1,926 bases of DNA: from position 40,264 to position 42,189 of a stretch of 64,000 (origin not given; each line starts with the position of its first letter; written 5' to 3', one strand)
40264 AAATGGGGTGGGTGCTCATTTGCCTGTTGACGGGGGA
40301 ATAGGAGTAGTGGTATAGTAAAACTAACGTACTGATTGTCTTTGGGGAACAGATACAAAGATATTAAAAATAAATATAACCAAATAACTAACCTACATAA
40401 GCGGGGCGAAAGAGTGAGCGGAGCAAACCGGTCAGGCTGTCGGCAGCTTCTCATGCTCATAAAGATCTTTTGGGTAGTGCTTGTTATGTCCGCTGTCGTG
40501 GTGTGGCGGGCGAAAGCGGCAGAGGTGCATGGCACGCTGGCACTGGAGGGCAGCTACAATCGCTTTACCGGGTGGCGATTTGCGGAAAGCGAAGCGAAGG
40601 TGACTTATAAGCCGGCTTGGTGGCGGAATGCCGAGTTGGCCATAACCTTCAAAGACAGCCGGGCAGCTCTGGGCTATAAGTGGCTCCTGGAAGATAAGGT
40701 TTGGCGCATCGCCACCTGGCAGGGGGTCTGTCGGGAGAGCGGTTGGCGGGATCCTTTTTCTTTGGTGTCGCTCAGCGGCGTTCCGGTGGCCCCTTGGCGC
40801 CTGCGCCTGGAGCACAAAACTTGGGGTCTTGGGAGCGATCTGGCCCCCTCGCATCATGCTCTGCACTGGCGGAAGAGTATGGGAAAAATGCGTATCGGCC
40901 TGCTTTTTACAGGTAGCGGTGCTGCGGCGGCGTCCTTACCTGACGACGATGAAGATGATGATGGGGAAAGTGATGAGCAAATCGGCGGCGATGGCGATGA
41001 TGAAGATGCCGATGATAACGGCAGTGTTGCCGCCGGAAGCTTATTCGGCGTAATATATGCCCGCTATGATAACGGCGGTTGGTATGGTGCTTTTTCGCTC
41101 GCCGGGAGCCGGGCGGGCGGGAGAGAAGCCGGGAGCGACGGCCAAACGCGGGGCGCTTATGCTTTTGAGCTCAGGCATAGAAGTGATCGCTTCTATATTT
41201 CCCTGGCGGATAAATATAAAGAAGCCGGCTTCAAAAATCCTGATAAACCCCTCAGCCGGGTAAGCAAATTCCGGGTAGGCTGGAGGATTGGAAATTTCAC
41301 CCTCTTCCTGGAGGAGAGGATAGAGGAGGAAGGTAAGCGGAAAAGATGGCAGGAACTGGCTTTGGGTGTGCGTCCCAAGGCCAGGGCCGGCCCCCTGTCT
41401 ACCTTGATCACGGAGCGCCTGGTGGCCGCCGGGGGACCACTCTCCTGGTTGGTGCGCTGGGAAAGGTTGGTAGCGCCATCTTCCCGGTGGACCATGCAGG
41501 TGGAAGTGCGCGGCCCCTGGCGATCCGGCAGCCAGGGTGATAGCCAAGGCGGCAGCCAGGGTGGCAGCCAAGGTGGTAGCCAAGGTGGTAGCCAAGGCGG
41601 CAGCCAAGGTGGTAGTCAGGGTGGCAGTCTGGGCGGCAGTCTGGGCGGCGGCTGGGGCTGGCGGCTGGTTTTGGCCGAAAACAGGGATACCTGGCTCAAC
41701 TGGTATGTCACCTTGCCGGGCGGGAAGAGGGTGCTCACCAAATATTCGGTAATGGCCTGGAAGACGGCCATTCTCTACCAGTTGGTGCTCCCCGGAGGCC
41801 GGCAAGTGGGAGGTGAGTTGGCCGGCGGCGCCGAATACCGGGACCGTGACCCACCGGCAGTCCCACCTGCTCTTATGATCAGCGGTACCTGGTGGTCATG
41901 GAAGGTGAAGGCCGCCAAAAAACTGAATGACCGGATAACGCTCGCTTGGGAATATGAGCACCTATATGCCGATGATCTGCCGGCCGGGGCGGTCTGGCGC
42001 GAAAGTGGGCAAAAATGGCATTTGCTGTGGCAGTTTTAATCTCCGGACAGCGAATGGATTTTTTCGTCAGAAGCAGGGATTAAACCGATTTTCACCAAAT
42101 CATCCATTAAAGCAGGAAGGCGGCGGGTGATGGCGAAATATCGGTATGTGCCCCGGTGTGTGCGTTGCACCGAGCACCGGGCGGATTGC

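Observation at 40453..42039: Fourth putative OM/secreted protein with (GGSQG)n tandem repeat, poly-acidic tract and C-terminal ...LLWQF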

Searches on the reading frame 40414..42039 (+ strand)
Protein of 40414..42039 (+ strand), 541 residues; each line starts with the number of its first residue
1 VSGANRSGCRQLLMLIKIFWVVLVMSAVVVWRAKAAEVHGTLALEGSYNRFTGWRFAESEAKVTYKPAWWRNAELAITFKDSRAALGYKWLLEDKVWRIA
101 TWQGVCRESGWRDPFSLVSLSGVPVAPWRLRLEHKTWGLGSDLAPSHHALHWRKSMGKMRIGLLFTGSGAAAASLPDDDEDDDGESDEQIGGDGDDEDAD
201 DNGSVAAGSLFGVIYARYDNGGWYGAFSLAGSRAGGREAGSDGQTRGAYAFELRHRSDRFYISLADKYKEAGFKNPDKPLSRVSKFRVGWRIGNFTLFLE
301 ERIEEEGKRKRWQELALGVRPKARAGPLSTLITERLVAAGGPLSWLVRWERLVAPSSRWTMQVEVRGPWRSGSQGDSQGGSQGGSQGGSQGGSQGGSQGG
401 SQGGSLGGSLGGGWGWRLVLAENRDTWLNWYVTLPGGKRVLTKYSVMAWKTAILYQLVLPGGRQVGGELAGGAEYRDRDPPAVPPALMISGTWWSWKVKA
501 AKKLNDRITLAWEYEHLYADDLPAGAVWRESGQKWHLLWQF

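Call 4: search_protein_families(library=pfam, proteins=[window:40453-42039:+], max_evalue=1)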
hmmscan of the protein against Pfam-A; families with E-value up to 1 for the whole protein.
window:40453-42039:+ (528 aa): 0 families

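Call 5: find_homologous_proteins(query=window:40453-42039:+, max_evalue=0.001)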
Query window:40453-42039:+: 8000 candidates shared short words with the query, none scored E <= 0.001.

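Call 8: search_protein_families(library=ncbifam, proteins=[window:40453-42039:+], max_evalue=0.01)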
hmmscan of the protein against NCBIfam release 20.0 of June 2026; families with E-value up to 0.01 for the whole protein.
window:40453-42039:+ (528 aa): 0 families

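Call 13: search_protein_representatives(protein=window:40453-42039:+)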
Query: 528 residues. Proteins with E-value up to 0.001 (for the whole library): 9; up to 1e-10: 1; up to 1e-30: 1. The best 9 are listed.
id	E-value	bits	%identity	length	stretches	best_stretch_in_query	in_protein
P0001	1.4e-50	189.0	100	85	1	444-528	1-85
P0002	1.1e-10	57.4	29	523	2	86-334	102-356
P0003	4.8e-06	42.0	51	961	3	350-406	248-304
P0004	1.5e-05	40.4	30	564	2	67-335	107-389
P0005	3.9e-05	39.0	53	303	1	357-413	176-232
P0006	2.5e-04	36.3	54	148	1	351-406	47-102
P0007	3.7e-04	35.8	29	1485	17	476-511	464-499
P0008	4.2e-04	35.6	55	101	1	353-411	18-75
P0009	4.6e-04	35.5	72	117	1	356-402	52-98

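Call 16: find_encoding_contigs(protein=P0002, flank=10000, max_places=4)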
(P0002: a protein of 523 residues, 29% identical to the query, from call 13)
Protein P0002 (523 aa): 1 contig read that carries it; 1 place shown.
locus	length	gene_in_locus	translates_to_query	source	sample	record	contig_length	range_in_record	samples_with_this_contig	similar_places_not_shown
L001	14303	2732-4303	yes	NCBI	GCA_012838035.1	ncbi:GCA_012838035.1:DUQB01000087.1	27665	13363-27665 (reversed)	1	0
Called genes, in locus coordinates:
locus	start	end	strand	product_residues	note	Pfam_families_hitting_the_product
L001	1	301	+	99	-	?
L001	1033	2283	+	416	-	-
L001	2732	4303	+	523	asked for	-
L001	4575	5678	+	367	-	PF00005:ABC_tran, PF17912:OB_MalK, PF08402:TOBE_2 (faint)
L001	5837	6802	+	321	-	PF00480:ROK, PF01869:BcrAD_BadFG (faint)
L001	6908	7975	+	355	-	PF01380:SIS (weak), PF10432:bact-PGI_C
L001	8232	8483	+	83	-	PF01402:RHH_1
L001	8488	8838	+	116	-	PF02452:PemK_toxin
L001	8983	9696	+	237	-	PF07722:Peptidase_C26, PF00117:GATase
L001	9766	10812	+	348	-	PF06089:Asparaginase_II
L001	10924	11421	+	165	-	PF02367:TsaE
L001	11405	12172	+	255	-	PF00814:TsaD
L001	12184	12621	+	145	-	PF13302:Acetyltransf_3 (weak), PF00583:Acetyltransf_1, PF13420:Acetyltransf_4 (weak), PF13673:Acetyltransf_10, PF13508:Acetyltransf_7, PF08445:FR47 (weak)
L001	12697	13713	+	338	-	PF00814:TsaD, PF22521:HypF_C_2 (weak)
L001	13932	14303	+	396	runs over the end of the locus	PF00155:Aminotran_1_2, PF01041:DegT_DnrJ_EryC1 (weak)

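Call 17: find_encoding_contigs(protein=P0004, flank=10000, max_places=4)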
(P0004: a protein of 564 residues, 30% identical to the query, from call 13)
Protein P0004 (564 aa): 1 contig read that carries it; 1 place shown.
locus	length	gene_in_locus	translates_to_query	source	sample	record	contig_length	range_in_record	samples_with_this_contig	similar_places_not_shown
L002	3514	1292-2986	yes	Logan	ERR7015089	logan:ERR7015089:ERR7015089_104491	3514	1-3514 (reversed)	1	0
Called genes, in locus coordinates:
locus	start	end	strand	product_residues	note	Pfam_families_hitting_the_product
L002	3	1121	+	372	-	?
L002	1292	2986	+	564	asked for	-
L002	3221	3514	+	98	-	?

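Call 22: find_encoding_contigs(protein=P0001, flank=10000, max_places=6)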
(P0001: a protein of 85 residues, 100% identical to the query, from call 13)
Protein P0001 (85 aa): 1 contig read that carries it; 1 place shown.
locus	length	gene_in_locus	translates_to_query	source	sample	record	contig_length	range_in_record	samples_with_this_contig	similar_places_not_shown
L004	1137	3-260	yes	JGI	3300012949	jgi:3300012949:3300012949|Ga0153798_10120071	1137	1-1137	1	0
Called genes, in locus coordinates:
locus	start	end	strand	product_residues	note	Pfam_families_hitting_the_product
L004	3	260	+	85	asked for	?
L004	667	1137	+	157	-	?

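Call 33: predict_structure(alignment_id=A1)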
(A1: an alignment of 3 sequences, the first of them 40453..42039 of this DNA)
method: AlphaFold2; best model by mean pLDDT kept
length: 528 residues; sequences in the alignment: 3
mean_pLDDT: 43.0   pTM: 0.37
mean pLDDT of the five models: 43.0, 40.4, 37.8, 31.7, 29.1
residues with pLDDT >= 90: 0; 70-90: 33; 50-70: 126; < 50: 369
segments of 3 or more residues with pLDDT < 50: 1-200, 202-205, 207-243, 245-268, 271-273, 308-320, 342-344, 358-396, 413-430, 465-476, 509-514
pLDDT, mean of each block of 10 residues (from residue 1): 28 27 26 29 29 29 29 31 33 28 26 34 31 35 39 34 26 27 28 38 47 43 36 41 44 41 46 52 56 52 49 38 51 54 51 52 34 35 32 44 64 48 44 63 68 71 50 50 72 72 61 55 60
secondary structure, 60 per line:
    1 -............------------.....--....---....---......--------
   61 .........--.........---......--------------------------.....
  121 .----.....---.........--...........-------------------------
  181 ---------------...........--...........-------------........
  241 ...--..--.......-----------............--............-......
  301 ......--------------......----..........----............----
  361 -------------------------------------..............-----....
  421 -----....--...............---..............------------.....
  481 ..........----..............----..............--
elements in order: H2-13 E26-30 E33-36 E40-43 E47-52 E61-69 E72-80 E84-89 E116-121 E126-130 E134-142 E145-155 E196-206 E209-219 E233-243 E250-256 E268-279 E282-293 E295-306 H321-326 E331-340 E345-356 E398-411 E417-420 E426-429 E432-446 E450-463 E476-490 E495-508 E513-526

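Call 43: fold_search(model_id=the predicted structure, library=pdb)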
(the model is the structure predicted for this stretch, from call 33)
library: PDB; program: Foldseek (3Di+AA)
matches with E <= 10: 644; with E <= 0.001: 8
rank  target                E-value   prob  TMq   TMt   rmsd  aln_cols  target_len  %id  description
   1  5ldt_A                6.6e-05  1.00  0.24  0.30  24.2       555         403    9  Crystal Structures of MOMP from Campylobacter jejuni (released 2016-10-26)
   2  6ehe                  4.7e-04  1.00  0.26  0.42  15.8       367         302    8  OmpTdeltaL8 (loop L8 deletion mutant of OmpT), an outer membrane protein of Vibrio cholerae (released 2018-04-25)
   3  2fgq                  5.4e-04  1.00  0.23  0.34  21.0       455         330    9  High resolution X-ray structure of Omp32 in complex with malate (released 2006-01-31)
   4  6eus_A                5.9e-04  1.00  0.26  0.37  16.6       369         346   11  Crystal structure of the outer membrane channel DcaP of Acinetobacter baumannii (released 2018-11-14)
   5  9fz5_A                5.9e-04  0.89  0.17  0.14  19.7       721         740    8  Cryo-EM structure of LptDE-YedD complex from Escherichia Coli (released 2025-04-09)
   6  5ldv                  7.4e-04  1.00  0.27  0.33  23.3       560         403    8  Crystal Structures of MOMP from Campylobacter jejuni (released 2016-10-26)
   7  3wi4                  8.2e-04  1.00  0.27  0.43  18.1       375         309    7  Crystal structure of wild-type PorB from Neisseria meningitidis serogroup B (released 2014-01-01)
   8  7eqm_A                8.6e-04  0.99  0.21  0.30  20.4       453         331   10  Apo Truncated VhChiP (Delta 1-19) (released 2022-08-10)
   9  5mdq_A                1.2e-03  1.00  0.23  0.32  19.2       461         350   10  Crystal structure of outer membrane expressed Chitoporin VhChip from Vibrio harveyi (released 2017-12-20)
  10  5mdo_A                1.2e-03  1.00  0.21  0.30  18.2       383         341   10  Crystal structure of in vitro folded Chitoporin VhChip from Vibrio harveyi (crystal form I) (released 2017-12-20)
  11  1oh2_Q                1.3e-03  1.00  0.29  0.36  16.6       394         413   10  Sucrose-Specific Porin, with Bound Sucrose Molecules (released 2003-05-29)
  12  1a0t_P                1.4e-03  1.00  0.29  0.36  16.4       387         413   10  SUCROSE-SPECIFIC PORIN, WITH BOUND SUCROSE MOLECULES (released 1998-03-18)
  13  2por                  1.8e-03  1.00  0.24  0.38  16.7       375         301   10  STRUCTURE OF PORIN REFINED AT 1.8 ANGSTROMS RESOLUTION (released 1993-07-15)
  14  6ehd                  1.9e-03  1.00  0.21  0.32  20.3       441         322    7  OmpT (in-vitro folded), an outer membrane protein of Vibrio cholerae (released 2018-04-25)
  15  4fsp                  2.4e-03  1.00  0.24  0.33  14.3       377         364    9  Crystal Structure of Pseudomonas aeruginosa OccK11 (OpdR) (released 2013-07-24)
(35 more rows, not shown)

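Call 84: search_protein_families(library=pfam, proteins=[P0002, P0004], max_evalue=1)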
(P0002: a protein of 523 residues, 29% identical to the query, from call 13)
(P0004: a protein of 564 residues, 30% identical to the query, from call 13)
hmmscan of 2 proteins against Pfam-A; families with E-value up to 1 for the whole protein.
P0002 (523 aa): 1 family
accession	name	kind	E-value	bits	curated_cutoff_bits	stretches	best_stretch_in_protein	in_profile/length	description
PF18646.6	DUF5632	-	0.073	13.5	25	0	223-242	6-25/81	Family of unknown function (DUF5632)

P0004 (564 aa): 0 families

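Call 87: search_protein_families(library=phrogs, proteins=[window:40414-42039:+], max_evalue=0.01)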
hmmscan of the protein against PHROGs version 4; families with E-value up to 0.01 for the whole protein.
window:40414-42039:+ (541 aa): 0 families

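Call 88: search_protein_families(library=padloc, proteins=[window:40414-42039:+], max_evalue=0.01)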
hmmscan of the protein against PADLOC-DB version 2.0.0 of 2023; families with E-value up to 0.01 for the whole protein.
window:40414-42039:+ (541 aa): 0 families
